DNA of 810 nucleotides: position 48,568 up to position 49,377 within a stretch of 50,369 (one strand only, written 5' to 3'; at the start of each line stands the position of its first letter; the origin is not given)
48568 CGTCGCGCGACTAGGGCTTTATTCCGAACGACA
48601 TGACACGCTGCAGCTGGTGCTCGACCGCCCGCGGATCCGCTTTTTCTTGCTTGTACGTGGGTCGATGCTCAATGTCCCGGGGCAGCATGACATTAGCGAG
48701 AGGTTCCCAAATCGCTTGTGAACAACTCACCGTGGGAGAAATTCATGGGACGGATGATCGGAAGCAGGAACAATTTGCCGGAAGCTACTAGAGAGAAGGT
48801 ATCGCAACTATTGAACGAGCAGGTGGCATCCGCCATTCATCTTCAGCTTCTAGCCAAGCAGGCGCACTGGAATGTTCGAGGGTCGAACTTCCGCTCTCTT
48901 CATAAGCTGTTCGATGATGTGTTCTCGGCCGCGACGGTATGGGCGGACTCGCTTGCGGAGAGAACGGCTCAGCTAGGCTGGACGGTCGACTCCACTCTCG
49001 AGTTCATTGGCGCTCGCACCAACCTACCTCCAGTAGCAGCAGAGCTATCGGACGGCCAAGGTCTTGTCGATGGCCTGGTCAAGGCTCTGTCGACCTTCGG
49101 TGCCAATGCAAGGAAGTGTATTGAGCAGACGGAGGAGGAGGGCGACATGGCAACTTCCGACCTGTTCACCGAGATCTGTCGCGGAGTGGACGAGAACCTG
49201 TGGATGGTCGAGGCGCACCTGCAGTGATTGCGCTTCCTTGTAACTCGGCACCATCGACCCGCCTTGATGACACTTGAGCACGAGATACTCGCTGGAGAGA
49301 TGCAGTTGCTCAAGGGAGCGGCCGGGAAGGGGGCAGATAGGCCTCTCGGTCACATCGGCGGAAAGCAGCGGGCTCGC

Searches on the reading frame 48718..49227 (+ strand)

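Call 70: search_protein_families(library=pfam, proteins=[window:48718-49227:+], max_evalue=0.001)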
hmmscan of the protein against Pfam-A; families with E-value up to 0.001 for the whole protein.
window:48718-49227:+ (169 aa): 1 family
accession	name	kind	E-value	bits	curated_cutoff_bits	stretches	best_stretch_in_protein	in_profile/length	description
PF00210.30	Ferritin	-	2.7e-21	76.4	24.5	1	30-169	2-137/142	Ferritin-like domain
